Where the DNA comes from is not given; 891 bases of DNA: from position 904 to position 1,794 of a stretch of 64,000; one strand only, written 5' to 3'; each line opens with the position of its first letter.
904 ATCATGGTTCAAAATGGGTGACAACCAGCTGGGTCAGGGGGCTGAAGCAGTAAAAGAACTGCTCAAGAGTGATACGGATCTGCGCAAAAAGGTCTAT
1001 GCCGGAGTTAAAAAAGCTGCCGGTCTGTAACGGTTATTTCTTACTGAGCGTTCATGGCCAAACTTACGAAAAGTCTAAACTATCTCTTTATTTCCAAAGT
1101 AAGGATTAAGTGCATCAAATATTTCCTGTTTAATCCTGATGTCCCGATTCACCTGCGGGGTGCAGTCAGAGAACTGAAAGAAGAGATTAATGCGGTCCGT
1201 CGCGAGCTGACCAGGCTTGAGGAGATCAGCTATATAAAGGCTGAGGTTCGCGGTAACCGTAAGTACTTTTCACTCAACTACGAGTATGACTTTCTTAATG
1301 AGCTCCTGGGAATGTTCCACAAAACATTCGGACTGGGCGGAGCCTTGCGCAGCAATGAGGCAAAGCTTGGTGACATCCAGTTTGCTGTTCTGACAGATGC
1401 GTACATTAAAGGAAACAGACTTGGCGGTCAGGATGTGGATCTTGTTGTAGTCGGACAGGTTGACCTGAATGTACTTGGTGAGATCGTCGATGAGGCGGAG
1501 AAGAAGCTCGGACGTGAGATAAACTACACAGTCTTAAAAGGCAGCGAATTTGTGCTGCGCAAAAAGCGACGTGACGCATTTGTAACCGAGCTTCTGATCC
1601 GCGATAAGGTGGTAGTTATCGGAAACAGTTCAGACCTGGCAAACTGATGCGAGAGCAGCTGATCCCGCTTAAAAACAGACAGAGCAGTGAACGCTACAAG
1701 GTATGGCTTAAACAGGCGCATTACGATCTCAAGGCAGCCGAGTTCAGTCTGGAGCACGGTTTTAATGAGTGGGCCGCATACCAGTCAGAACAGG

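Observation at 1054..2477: Coupled wHTH-NTase / HEPN-MNT fusion pair beside recA (possible variant toxin-antitoxin or defence module)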

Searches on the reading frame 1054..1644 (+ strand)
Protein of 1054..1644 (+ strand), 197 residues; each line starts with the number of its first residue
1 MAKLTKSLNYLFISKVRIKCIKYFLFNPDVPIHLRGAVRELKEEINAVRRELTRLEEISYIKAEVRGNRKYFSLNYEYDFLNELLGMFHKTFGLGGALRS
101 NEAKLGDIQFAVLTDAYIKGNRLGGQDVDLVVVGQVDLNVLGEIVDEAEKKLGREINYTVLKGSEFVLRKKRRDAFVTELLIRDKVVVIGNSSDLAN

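Call 3: search_protein_families(library=pfam, proteins=[window:1054-1644:+], max_evalue=1)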
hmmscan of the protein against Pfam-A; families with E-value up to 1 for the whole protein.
window:1054-1644:+ (197 aa): 2 families
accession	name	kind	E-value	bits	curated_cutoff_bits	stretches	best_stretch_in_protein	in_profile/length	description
PF15079.11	Tsc35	-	0.034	14.2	27.7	1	18-63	29-75/205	Testis-specific protein 35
PF25212.1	HVO_A0114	-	0.12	12.6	27.6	1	31-77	36-82/84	HVO_A0114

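Call 4: search_protein_families(library=ncbifam, proteins=[window:1054-1644:+], max_evalue=1)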
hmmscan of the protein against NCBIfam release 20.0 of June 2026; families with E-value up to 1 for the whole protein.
window:1054-1644:+ (197 aa): 0 families

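Call 5: search_protein_families(library=padloc, proteins=[window:1054-1644:+], max_evalue=1)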
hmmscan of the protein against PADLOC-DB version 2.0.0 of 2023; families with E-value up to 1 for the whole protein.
window:1054-1644:+ (197 aa): 6 families
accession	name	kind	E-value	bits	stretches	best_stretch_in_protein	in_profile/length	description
PDLC04368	PDC-M05A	-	4.3e-31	106.3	1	6-196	4-196/201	-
PDLC04372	PDC-M05A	-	1.7e-18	65.4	1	46-195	13-164/167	-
PDLC04370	PDC-M05A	-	1.9e-07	29.1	1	46-192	45-191/194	-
PDLC04369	PDC-M05A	-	1.1e-05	23.2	1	11-192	9-188/201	-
PDLC04371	PDC-M05A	-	0.003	15.2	1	46-159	62-178/211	-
PDLC01720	Csa3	-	0.0084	14.7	1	34-84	48-98/118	Csa3_1_CAS-I-II-III-IV-V-VI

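Call 7: search_solved_structures(query=window:1054-1644:+, max_evalue=10, show_alignments=2)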
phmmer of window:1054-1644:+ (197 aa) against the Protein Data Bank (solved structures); distinct sequences matched with E-value up to 10: 0.

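Call 9: find_homologous_proteins(query=window:1054-1644:+, max_evalue=0.001)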
Query window:1054-1644:+ (197 aa): 794 proteins with E <= 0.001 among 1040 candidates; the best 120 are listed.
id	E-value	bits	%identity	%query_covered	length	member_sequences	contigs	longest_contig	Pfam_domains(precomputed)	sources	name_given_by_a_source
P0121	9.9e-121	418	100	100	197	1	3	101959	-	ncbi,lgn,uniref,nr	ncbi:MAG: hypothetical protein TR69_WS6001001412 [candidate division WS6 bacterium OLB20]|uniref:HTH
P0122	1.1e-107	376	89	100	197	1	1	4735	-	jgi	-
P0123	4.5e-96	338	77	99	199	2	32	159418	-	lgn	-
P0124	5.0e-90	318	73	100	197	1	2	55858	-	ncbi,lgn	ncbi:MAG: hypothetical protein ACE5DX_02985 [Candidatus Dojkabacteria bacterium]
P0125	7.4e-85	301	69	98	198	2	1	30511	-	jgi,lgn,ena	jgi:hypothetical protein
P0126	4.3e-82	292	68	98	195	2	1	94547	-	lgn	-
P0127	3.1e-81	289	66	99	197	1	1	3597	-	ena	-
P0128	1.5e-79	284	65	99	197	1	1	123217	-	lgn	-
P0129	8.2e-78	278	66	99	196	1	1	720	-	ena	-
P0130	3.1e-77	276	66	100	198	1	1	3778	-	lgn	-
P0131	5.7e-77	276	64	100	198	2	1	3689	-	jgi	jgi:DNA-binding transcriptional ArsR family regulator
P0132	8.0e-77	275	64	100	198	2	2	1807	-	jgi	jgi:hypothetical protein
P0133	3.8e-76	273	67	99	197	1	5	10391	-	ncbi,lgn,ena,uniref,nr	ncbi:hypothetical protein KC909_02000 [Candidatus Dojkabacteria bacterium]|uniref:ArsR family transc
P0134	1.6e-75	271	66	99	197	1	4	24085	-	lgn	-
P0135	1.8e-75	271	63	99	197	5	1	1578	-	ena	-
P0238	5.9e-63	230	60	89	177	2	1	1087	-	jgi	jgi:hypothetical protein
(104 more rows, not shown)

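Call 16: find_related_loci(query=A1, collection=genome_contigs, flank=5000)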
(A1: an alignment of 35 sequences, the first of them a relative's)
Query A1 (197 aa) in genome_contigs; peptide patterns used: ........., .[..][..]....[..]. (x = any residue, [..] = any of these).
600 stretches matched a pattern (row limit reached: there are more); 574 encode a relative of the query (tblastn E <= 1e-3); the best 80 are kept; 80 distinct loci.
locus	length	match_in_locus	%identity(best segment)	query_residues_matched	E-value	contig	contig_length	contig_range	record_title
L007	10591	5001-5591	73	1-197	2e-97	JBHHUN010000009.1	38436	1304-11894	MAG: Candidatus Dojkabacteria bacterium isolate S.5.sp3_bin.15 NODE_195_length_38436_cov_7.143587, whole genome shotgun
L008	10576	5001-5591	59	1-197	7e-76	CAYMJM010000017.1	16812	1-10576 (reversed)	MAG TPA_asm: uncultured Candidatus Saccharibacteria bacterium isolate binchicken_co173_429 genome assembly, contig: NODE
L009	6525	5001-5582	58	1-195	6e-73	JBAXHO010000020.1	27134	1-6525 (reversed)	MAG: bacterium isolate ELA325 MAG325_20, whole genome shotgun sequence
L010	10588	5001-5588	56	1-196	1e-71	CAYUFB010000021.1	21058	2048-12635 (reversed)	MAG TPA_asm: uncultured Candidatus Saccharibacteria bacterium isolate SRP167436_co1_363 genome assembly, contig: NODE_38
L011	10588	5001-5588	56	1-196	2e-71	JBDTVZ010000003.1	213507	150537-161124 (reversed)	MAG: Candidatus Dojkabacteria bacterium isolate cluster3_bin.8 NODE_49_length_213507_cov_12.071313, whole genome shotgun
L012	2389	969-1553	56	1-195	7e-72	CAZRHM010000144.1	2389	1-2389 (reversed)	MAG TPA_asm: uncultured Candidatus Saccharibacteria bacterium isolate SRP268622_co1_210 genome assembly, contig: NODE_11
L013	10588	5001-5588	54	1-196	3e-70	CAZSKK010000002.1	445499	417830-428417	MAG TPA_asm: uncultured Candidatus Saccharibacteria bacterium isolate binchicken_co130_48 genome assembly, contig: NODE_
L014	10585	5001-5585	58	1-195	6e-70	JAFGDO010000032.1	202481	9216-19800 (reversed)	MAG: Candidatus Dojkabacteria bacterium isolate Zod_Metabat.1179 k87_14140753, whole genome shotgun sequence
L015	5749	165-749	55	1-195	7e-69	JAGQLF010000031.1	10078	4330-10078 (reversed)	MAG: Candidatus Dojkabacteria bacterium isolate HKST-UBA09 NODE_31_length_10078_cov_3.661834, whole genome shotgun seque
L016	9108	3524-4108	58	1-195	7e-69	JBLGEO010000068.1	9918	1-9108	MAG: Candidatus Dojkabacteria bacterium isolate cluster3_bin.91 cluster3_bin.91_NODE_31476, whole genome shotgun sequenc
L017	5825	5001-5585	55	1-195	3e-68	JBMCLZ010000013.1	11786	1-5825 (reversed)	MAG: Candidatus Dojkabacteria bacterium isolate D1M03_48 NODE_3220_length_11786_cov_3.624073, whole genome shotgun seque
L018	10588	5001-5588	55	1-196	8e-68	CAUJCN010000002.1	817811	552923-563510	MAG: Patescibacteria group bacterium isolate KLAP211 genome assembly, contig: KLAP211_272759, whole genome shotgun seque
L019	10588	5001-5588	57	1-196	7e-68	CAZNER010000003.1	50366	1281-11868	MAG TPA_asm: uncultured Candidatus Saccharibacteria bacterium isolate binchicken_co334_336 genome assembly, contig: NODE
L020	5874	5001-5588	56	1-196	1e-67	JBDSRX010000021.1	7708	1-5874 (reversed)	MAG: Candidatus Dojkabacteria bacterium isolate cluster1_bin.520 k127_9882483, whole genome shotgun sequence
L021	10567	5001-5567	55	6-194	6e-67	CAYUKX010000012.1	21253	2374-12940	MAG TPA_asm: uncultured Candidatus Saccharibacteria bacterium isolate SRP107338_co1_190 genome assembly, contig: NODE_23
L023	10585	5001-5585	52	1-195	6e-66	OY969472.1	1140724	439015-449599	MAG: uncultured bacterium isolate MFD02416.bin.c.3 genome assembly, chromosome: 1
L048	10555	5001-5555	43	11-195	4e-48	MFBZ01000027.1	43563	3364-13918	MAG: Candidatus Curtissbacteria bacterium RIFCSPLOWO2_12_FULL_41_16 rifcsplowo2_12_scaffold_803, whole genome shotgun se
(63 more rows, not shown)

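Call 24: predict_structure(alignment_id=A1)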
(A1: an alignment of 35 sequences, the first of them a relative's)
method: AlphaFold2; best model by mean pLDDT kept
length: 197 residues; sequences in the alignment: 35
mean_pLDDT: 90.7   pTM: 0.82
mean pLDDT of the five models: 90.7, 90.4, 90.3, 90.3, 89.5
residues with pLDDT >= 90: 143; 70-90: 46; 50-70: 8; < 50: 0
segments of 3 or more residues with pLDDT < 50: none
pLDDT, mean of each block of 10 residues (from residue 1): 76 90 92 95 97 94 93 93 93 94 94 89 70 96 95 90 93 90 92 87
secondary structure, 60 per line:
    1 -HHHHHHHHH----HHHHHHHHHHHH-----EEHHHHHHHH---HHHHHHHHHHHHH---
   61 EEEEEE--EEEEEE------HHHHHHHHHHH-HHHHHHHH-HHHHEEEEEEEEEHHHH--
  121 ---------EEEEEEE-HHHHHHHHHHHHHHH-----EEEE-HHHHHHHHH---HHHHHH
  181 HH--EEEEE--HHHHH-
elements in order: H2-10 H15-26 H34-41 H45-57 E61-66 E69-74 H81-91 H93-100 H102-105 E106-114 H115-118 E130-136 H138-152 E158-161 H163-171 H175-182 E185-189 H192-196

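Call 29: fold_search(model_id=the predicted structure, library=pdb)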
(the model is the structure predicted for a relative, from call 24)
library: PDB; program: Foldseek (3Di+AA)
matches with E <= 10: 1584; with E <= 0.001: 3
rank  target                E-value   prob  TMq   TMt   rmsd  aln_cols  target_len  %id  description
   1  4k2e_A                4.1e-04  1.00  0.35  0.67   2.7        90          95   14  HlyU from Vibrio cholerae N16961 (released 2014-04-30)
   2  4ooi_C                6.9e-04  1.00  0.34  0.65   2.8        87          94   15  Reduced HlyU from Vibrio cholerae N16961 (released 2014-12-31)
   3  4ooi_B                8.3e-04  1.00  0.35  0.66   2.5        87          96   15  Reduced HlyU from Vibrio cholerae N16961 (released 2014-12-31)
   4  3r0a_B                1.3e-03  1.00  0.35  0.54  10.6       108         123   18  Possible transcriptional regulator from Methanosarcina mazei Go1 (gi 21227196) (released 2011-03-23)
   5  3r0a_A                1.4e-03  1.00  0.35  0.56   9.4       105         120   15  Possible transcriptional regulator from Methanosarcina mazei Go1 (gi 21227196) (released 2011-03-23)
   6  4a6d                  1.5e-03  1.00  0.31  0.19   9.9       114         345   10  Crystal structure of human N-acetylserotonin methyltransferase (ASMT) in complex with SAM (released 2012-11-07)
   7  1zga                  1.5e-03  0.96  0.30  0.19  13.3       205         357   15  Crystal structure of isoflavanone 4'-O-methyltransferase complexed with (+)-6a-hydroxymaackiain (released 2006-08-01)
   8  4k2e_B                1.6e-03  1.00  0.35  0.68   2.5        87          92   15  HlyU from Vibrio cholerae N16961 (released 2014-04-30)
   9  3jth_B                1.6e-03  1.00  0.35  0.68   2.6        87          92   15  Crystal structure of a transcriptional regulator HlyU from Vibrio vulnificus CMCP6 (released 2010-03-16)
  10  1r22_B                1.9e-03  1.00  0.35  0.66   3.0        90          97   12  Crystal structure of the cyanobacterial metallothionein repressor SmtB (C14S/C61S/C121S mutant) in the Zn2alpha5-form (released 2004-05-18)
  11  1r1u_A                2.0e-03  1.00  0.35  0.69   4.7       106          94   15  Crystal structure of the metal-sensing transcriptional repressor CzrA from Staphylococcus aureus in the apo-form (released 2004-05-18)
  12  4omy_A                2.1e-03  1.00  0.39  0.72   2.5        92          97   12  Crystal Structure of SeMet NolR from Sinorhizobium fredii in complex with oligo AT DNA (released 2014-04-16)
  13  6j05_A                2.1e-03  1.00  0.37  0.68   4.6        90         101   13  Structures of two ArsR As(III)-responsive repressors: implications for the mechanism of derepression (released 2019-07-03)
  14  6o8k                  2.1e-03  1.00  0.37  0.70   3.1        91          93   15  Crystal Structure of apo and reduced Sulfide-responsive transcriptional repressor (SqrR) from Rhodobacter capsulatus. (released 2020-04-01)
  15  1r1u_B                2.3e-03  1.00  0.36  0.70   2.9        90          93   17  Crystal structure of the metal-sensing transcriptional repressor CzrA from Staphylococcus aureus in the apo-form (released 2004-05-18)
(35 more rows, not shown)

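Call 30: search_protein_families(library=pfam, alignment_id=A1, max_evalue=0.1)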
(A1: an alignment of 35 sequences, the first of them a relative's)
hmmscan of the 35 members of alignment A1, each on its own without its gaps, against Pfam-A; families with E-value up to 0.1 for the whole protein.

A. member 1, P0121 (197 aa): 1 family
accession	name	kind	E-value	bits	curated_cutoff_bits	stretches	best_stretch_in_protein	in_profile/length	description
PF15079.11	Tsc35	-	0.034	14.2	27.7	1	18-63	29-75/205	Testis-specific protein 35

B. families by the number of members that match (of 35 scanned): 17 families
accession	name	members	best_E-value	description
PF25212.1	HVO_A0114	17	0.00091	HVO_A0114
PF24033.1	DUF7342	9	0.00055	Family of unknown function (DUF7342)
PF18765.7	Polbeta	9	0.0013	Polymerase beta, Nucleotidyltransferase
PF01909.29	NTP_transf_2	8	5.7e-05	Nucleotidyltransferase domain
PF07848.18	PaaX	8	0.0037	PaaX-like protein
PF15079.11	Tsc35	6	0.021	Testis-specific protein 35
PF00334.24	NDK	4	0.0052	Nucleoside diphosphate kinase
PF05193.26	Peptidase_M16_C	2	0.00031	Peptidase M16 inactive domain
PF18596.6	Sld7_C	2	0.027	Sld7 C-terminal domain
PF22014.2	DUF6932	1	0.00079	Family of unknown function (DUF6932)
PF12244.13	DUF3606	1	0.027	Protein of unknown function (DUF3606)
PF19864.5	Radical_SAM_N2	1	0.045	Radical SAM proteins, N-terminal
PF08461.16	HTH_12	1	0.069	Ribonuclease R winged-helix domain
PF20663.3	COG4_N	1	0.076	Conserved oligomeric Golgi complex subunit 4, N-terminal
PF00293.34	NUDIX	1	0.078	NUDIX domain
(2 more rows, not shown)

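Call 36: search_dna_similar(query=window:1054-1644:+, collection=plasmids, mode=protein, max_evalue=0.001)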
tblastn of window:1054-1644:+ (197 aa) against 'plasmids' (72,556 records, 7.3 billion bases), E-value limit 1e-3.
Records with a match: 23; places in all: 23; records where one place covers at least 80% of the query: 22.
Best place of each record, by identity: <60% 23.
By first word of the organism name: Legionella 18; Comamonas 1; Bradyrhizobium 1; uncultured 1; Burkholderia 1; Sulfuricella 1.
By predicted mobility (MOB-suite, as given by PLSDB): conjugative 17; non-mobilizable 5; mobilizable 1.
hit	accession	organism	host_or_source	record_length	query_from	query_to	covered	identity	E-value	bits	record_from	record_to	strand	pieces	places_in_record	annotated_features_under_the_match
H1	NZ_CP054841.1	Comamonas antarctica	whole organism,R2A medium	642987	1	195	99%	29.6%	7e-12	71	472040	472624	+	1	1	nucleotidyltransferase domain-containing protein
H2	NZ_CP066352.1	Bradyrhizobium japonicum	Glycine max,DNA isolated from pure ...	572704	1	191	97%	28.1%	7e-8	59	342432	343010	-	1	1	nucleotidyltransferase domain-containing protein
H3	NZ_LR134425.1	Legionella adelaidensis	environmental,Cooling tower water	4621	1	195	99%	27.3%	7e-12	71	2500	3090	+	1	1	hypothetical protein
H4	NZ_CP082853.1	Legionella anisa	-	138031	27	196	86%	28.1%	7e-7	56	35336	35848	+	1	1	nucleotidyltransferase domain-containing protein | hypothetical protein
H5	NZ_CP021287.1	Legionella pneumophila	Homo sapiens,human lung tissue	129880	27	196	86%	28.1%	5e-6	53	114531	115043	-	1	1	nucleotidyltransferase domain-containing protein | DNA-binding protein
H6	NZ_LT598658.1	Legionella pneumophila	Homo sapiens,clinical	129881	27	196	86%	28.1%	5e-6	53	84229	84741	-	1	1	nucleotidyltransferase domain-containing protein | DNA-binding protein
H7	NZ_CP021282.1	Legionella pneumophila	Homo sapiens,human lung tissue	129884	27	196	86%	28.1%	5e-6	53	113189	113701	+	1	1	nucleotidyltransferase domain-containing protein | DNA-binding protein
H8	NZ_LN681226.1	Legionella hackeliae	-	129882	27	196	86%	28.1%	5e-6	53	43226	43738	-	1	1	nucleotidyltransferase domain-containing protein | DNA-binding protein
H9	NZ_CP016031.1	Legionella pneumophila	Isolate,clinical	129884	27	196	86%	28.1%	5e-6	53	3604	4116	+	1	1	nucleotidyltransferase domain-containing protein | DNA-binding protein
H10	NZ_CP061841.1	Legionella pneumophila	pure culture,drinking water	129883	27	196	86%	28.1%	5e-6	53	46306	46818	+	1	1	nucleotidyltransferase domain-containing protein | DNA-binding protein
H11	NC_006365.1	Legionella pneumophila str. Paris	-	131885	27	196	86%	28.1%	5e-6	53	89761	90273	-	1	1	nucleotidyltransferase domain-containing protein | DNA-binding protein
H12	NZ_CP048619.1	Legionella pneumophila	-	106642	27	196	86%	28.1%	7e-6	53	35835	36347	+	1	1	nucleotidyltransferase domain-containing protein | hypothetical protein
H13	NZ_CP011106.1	Legionella pneumophila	Homo sapiens,sputum sample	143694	27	196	86%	27.5%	7e-4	47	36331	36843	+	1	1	nucleotidyltransferase domain-containing protein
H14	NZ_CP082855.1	Legionella anisa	-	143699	27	196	86%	27.5%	7e-4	47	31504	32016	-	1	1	nucleotidyltransferase domain-containing protein | DNA-binding protein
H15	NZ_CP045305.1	Legionella longbeachae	Homo sapiens,Sputum sample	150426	27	196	86%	27.5%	7e-4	47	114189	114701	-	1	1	nucleotidyltransferase domain-containing protein | DNA-binding protein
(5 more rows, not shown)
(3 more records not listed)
